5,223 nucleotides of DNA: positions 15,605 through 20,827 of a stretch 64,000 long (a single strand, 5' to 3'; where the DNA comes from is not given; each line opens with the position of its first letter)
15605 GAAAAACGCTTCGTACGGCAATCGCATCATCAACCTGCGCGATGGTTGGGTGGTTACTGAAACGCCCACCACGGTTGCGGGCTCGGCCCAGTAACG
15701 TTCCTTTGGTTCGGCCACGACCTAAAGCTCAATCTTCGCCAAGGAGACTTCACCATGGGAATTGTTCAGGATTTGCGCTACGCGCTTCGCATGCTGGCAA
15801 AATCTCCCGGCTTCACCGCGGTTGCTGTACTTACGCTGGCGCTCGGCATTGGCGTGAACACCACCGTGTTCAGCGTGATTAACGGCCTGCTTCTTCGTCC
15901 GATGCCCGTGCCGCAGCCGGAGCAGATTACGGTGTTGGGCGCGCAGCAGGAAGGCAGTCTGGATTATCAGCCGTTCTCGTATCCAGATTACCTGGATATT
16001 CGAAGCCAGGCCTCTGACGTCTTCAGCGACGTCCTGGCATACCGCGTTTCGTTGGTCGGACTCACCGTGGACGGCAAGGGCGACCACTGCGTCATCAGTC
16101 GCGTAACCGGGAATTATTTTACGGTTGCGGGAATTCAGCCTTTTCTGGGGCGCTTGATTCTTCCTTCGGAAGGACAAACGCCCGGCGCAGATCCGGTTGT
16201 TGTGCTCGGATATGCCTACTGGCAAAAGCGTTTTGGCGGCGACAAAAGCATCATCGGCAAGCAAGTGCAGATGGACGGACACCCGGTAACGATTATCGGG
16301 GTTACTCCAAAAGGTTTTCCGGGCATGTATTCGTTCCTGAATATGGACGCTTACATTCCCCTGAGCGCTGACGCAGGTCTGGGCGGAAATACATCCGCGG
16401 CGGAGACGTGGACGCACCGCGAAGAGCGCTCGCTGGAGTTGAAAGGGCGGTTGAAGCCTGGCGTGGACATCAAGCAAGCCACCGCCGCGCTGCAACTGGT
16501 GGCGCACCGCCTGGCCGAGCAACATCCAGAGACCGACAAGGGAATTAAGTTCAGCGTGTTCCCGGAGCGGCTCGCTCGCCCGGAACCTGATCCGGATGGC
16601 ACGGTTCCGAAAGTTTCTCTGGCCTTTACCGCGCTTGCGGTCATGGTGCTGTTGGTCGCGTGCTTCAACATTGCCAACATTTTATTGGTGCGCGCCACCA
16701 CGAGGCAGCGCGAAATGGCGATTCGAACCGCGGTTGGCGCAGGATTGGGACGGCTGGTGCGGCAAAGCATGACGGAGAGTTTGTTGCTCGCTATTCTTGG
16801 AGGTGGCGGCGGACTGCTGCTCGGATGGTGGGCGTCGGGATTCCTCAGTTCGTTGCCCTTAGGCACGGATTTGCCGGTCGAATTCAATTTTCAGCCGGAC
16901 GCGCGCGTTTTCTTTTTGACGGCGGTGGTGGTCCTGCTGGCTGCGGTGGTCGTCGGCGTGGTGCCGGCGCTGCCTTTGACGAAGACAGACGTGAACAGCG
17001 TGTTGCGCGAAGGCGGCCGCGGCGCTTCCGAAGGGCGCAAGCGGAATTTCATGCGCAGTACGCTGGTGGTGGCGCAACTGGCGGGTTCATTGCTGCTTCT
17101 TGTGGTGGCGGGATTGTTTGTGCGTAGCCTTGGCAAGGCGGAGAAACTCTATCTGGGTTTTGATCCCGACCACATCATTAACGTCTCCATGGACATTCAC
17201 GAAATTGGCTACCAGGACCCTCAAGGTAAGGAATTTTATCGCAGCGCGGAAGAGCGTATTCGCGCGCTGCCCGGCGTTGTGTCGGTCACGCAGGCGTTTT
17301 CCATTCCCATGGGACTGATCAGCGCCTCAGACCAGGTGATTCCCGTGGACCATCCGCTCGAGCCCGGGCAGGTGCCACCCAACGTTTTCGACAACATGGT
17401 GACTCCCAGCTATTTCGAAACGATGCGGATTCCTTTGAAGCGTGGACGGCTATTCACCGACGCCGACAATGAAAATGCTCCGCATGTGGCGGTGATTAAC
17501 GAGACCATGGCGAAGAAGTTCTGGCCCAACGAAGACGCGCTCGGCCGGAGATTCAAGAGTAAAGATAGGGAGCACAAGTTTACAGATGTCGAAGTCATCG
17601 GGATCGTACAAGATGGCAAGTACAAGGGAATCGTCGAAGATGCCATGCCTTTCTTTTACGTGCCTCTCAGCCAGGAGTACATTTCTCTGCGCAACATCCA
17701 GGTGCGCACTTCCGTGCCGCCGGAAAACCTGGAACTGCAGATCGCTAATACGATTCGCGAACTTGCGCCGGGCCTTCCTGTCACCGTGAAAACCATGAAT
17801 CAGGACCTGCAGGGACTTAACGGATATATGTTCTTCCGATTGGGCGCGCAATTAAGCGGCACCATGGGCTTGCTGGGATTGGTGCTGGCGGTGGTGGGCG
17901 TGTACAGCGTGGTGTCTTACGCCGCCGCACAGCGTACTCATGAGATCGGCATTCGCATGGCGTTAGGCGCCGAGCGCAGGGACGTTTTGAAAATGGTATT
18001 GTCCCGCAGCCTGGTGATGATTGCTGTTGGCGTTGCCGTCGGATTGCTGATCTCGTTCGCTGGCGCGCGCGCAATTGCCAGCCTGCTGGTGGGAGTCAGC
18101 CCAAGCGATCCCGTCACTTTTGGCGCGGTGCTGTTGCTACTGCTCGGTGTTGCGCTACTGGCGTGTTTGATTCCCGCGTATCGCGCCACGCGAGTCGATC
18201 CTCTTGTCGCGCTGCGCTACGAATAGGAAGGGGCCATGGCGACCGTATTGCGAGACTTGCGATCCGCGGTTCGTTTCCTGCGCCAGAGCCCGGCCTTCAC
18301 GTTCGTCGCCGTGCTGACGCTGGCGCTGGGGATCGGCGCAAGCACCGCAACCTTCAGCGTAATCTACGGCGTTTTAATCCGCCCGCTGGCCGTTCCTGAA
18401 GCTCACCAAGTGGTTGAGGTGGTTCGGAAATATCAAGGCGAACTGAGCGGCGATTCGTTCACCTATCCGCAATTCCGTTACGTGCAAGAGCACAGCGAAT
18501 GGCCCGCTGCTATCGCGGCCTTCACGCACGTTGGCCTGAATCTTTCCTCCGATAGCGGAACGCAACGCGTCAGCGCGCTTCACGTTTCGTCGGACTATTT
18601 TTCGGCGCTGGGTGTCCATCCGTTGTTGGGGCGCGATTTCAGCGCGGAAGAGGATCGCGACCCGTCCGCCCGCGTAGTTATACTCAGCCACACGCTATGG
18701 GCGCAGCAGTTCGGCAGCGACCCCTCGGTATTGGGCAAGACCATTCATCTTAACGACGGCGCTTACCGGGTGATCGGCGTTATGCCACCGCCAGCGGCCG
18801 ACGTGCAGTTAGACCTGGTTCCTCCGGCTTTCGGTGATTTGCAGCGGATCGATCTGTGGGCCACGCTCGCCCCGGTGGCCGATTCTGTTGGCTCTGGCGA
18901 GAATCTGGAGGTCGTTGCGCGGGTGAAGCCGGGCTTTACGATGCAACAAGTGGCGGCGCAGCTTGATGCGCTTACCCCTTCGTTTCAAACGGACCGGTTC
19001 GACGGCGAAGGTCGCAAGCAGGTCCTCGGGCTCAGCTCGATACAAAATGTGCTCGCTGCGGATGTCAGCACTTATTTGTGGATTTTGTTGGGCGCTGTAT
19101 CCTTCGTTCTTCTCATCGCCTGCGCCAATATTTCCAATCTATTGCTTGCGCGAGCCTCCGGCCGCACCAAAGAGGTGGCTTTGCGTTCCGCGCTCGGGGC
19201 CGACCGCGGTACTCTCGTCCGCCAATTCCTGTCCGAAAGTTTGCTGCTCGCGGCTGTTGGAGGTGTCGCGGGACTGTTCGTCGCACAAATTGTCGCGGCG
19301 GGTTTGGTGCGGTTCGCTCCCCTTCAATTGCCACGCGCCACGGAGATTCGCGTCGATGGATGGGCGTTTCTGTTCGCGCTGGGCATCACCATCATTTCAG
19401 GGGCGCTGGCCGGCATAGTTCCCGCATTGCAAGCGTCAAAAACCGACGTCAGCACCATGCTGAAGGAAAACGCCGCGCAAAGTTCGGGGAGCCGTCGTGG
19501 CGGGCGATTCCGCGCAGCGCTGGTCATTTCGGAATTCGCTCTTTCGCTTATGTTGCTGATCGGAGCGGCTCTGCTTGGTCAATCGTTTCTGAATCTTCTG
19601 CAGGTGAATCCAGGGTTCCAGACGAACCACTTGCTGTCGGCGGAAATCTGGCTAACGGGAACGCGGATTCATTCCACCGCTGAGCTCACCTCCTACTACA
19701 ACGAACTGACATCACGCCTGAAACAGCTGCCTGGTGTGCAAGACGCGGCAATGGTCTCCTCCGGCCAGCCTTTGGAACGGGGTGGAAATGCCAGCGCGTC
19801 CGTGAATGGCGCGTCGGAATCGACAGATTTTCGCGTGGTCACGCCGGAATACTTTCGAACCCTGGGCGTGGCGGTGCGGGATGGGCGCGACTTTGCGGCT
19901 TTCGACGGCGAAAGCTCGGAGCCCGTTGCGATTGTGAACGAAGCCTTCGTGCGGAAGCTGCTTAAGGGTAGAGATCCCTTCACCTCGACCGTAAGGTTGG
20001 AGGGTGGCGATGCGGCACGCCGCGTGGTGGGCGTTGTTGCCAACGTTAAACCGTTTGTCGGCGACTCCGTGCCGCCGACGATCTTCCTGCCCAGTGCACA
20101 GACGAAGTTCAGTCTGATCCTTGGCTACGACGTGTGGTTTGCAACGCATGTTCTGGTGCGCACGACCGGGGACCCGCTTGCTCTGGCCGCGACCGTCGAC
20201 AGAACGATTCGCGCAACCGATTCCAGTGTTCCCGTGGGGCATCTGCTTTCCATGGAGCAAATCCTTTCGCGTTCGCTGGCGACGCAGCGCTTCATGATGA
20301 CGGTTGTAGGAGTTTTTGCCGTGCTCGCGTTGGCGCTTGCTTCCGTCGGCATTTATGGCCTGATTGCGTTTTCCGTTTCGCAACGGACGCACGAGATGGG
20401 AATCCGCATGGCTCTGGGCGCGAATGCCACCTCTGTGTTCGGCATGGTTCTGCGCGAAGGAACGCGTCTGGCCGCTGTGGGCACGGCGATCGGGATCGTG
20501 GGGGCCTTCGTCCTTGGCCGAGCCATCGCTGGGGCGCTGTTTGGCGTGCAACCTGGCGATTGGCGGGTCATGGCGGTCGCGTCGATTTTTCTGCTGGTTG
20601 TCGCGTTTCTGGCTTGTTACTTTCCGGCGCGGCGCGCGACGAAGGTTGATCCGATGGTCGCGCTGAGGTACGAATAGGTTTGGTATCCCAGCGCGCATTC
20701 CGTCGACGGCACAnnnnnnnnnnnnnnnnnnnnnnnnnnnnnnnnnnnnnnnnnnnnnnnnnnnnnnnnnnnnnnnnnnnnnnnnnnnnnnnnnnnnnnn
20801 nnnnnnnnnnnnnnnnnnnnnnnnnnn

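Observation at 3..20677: Non-orphan ADOP battery: adaptor, seven intact duplicated MacB-type permeases, one remnant and two interleaved ATPases on one strand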

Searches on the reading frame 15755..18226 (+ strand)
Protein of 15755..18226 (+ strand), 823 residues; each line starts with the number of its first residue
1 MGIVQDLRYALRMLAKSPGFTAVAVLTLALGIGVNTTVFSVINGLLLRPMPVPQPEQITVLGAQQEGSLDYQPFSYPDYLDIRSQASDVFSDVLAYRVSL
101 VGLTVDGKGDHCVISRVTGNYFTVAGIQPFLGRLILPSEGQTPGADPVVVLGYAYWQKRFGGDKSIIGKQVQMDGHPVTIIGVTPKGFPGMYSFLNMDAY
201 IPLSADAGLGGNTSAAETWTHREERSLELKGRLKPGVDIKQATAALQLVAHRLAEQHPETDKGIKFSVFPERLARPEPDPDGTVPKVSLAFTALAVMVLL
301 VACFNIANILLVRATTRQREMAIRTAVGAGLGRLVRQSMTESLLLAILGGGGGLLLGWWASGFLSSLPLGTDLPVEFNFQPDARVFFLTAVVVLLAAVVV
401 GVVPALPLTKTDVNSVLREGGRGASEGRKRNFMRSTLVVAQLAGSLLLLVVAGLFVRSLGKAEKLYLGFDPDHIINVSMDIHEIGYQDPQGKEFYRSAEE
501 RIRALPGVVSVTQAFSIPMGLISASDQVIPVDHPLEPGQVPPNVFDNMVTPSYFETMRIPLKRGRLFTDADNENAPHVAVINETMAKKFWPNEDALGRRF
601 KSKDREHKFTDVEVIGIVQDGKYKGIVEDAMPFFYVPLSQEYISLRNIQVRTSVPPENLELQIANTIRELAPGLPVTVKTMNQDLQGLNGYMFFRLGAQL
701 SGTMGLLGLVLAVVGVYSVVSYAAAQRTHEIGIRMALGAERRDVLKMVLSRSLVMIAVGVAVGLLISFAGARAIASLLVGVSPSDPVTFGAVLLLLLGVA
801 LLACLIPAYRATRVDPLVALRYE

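Call 4: search_protein_families(library=ncbifam, proteins=[window:15755-18226:+])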
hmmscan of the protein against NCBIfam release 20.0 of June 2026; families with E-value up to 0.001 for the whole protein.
window:15755-18226:+ (823 aa): 3 families
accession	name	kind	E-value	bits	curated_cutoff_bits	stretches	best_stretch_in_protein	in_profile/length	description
TIGR03434.1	ADOP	subfamily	1.1e-265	883.6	622.3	1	3-823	1-803/803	ADOP family duplicated permease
NF007826.0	PRK10535.1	equivalog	9.9e-26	90.2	966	2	114-410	369-638/648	macrolide ABC transporter ATP-binding protein/permease MacB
NF038008.1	ABC_perm_DarB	equivalog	4e-05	21.8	700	0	294-479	279-457/777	darobactin export ABC transporter permease subunit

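Call 5: search_protein_families(library=pfam, proteins=[window:15755-18226:+])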
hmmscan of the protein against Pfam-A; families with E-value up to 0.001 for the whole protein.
window:15755-18226:+ (823 aa): 2 families
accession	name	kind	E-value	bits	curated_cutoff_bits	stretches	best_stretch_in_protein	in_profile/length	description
PF12704.14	MacB_PCD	-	3e-42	145.7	27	2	21-247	1-205/207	MacB-like periplasmic core domain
PF02687.27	FtsX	-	4.2e-32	111.2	25.5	2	704-816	3-120/120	FtsX-like permease C-terminal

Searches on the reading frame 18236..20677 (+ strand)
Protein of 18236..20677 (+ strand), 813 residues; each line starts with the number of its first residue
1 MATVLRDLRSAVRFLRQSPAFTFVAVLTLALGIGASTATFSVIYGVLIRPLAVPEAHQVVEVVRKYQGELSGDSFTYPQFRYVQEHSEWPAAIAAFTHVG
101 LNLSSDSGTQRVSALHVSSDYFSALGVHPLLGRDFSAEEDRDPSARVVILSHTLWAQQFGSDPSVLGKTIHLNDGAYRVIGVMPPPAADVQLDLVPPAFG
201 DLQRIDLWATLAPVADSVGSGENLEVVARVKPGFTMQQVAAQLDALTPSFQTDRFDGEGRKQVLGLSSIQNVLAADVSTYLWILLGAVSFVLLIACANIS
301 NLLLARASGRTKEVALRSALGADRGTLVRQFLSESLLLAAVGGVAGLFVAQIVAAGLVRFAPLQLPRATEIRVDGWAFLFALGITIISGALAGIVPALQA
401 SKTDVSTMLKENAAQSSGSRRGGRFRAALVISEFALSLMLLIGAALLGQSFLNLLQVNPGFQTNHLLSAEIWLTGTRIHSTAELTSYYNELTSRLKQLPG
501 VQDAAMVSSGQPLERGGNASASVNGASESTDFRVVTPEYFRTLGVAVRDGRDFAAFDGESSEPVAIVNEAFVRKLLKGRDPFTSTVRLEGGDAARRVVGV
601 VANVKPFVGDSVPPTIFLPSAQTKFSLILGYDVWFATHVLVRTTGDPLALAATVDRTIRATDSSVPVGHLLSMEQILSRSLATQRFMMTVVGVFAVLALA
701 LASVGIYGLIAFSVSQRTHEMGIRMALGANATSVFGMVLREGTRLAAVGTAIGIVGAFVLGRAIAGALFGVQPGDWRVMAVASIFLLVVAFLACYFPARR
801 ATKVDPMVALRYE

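Call 23: search_protein_families(library=pfam, proteins=[window:18236-20677:+])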
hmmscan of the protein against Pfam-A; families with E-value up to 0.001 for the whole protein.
window:18236-20677:+ (813 aa): 2 families
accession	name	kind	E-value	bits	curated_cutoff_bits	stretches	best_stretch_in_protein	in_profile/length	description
PF12704.14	MacB_PCD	-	7.4e-36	124.8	27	2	22-245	1-206/207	MacB-like periplasmic core domain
PF02687.27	FtsX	-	3.2e-27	95.4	25.5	2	693-806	2-120/120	FtsX-like permease C-terminal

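Call 78: search_protein_families(library=ncbifam, proteins=[window:18236-20677:+], max_evalue=1e-10)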
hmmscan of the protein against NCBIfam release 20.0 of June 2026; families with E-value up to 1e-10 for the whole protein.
window:18236-20677:+ (813 aa): 2 families
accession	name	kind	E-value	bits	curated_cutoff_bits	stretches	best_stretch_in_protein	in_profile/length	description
TIGR03434.1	ADOP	subfamily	2.8e-254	846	622.3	1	5-813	2-803/803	ADOP family duplicated permease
NF007826.0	PRK10535.1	equivalog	4e-42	144.3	966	2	528-811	365-646/648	macrolide ABC transporter ATP-binding protein/permease MacB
